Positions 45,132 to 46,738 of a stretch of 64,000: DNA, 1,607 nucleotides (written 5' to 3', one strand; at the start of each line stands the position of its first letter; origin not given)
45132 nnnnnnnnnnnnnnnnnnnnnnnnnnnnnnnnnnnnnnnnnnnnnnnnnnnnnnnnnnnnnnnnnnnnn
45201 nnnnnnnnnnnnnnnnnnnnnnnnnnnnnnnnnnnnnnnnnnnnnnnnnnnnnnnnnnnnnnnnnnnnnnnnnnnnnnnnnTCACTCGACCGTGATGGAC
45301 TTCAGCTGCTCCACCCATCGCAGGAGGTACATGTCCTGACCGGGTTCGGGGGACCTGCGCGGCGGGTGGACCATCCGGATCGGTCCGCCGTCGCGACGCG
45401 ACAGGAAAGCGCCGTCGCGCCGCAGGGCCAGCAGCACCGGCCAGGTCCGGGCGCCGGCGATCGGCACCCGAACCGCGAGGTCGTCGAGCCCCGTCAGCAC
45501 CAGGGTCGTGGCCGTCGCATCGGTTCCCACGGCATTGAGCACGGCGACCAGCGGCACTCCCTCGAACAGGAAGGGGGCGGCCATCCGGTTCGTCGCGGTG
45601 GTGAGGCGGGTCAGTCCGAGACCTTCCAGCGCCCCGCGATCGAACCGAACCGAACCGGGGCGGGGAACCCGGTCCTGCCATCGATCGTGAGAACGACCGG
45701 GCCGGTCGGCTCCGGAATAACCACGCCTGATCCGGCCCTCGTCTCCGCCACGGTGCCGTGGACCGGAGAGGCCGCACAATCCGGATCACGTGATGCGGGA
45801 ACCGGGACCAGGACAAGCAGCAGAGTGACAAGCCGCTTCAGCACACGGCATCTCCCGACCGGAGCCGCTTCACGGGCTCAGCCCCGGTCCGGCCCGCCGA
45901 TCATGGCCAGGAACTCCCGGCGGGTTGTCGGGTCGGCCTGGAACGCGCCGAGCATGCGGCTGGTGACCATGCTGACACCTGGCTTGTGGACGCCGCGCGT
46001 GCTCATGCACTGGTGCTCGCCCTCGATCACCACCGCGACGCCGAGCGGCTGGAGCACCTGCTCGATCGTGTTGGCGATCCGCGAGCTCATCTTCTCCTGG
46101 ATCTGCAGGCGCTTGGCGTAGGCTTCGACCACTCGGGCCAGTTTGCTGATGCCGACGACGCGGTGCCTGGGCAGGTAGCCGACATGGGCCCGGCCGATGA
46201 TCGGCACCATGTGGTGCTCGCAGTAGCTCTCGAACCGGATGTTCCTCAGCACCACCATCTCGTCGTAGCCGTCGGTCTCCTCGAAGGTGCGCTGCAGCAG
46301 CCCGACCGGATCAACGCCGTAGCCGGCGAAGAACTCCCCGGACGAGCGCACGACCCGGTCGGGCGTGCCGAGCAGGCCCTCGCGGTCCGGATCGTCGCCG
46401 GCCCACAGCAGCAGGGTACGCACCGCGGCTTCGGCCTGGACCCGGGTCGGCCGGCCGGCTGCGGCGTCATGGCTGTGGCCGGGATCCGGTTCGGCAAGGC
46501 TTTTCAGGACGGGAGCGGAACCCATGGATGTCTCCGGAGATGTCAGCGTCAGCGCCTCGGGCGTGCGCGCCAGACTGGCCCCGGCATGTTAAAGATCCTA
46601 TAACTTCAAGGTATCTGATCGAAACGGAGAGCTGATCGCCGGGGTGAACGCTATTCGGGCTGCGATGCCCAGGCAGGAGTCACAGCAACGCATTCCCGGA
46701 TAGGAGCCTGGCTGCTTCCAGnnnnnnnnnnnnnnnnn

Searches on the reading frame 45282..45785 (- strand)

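Call 58: search_protein_families(library=pfam, proteins=[window:45282-45785:-], max_evalue=0.001)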
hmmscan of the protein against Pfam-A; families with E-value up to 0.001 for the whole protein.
window:45282-45785:- (167 aa): 1 family
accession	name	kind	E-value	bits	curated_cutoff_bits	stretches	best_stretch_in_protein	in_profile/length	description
PF00174.25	Oxidored_molyb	-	6e-10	39.4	24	1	68-141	65-144/169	Oxidoreductase molybdopterin binding domain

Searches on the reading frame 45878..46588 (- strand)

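Call 58: search_protein_families(library=pfam, proteins=[window:45878-46588:-], max_evalue=0.001)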
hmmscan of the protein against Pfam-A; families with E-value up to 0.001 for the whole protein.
window:45878-46588:- (236 aa): 1 family
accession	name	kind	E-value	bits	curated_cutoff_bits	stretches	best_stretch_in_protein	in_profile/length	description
PF01227.27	GTP_cyclohydroI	-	1.9e-69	233.1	27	1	53-230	2-178/179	GTP cyclohydrolase I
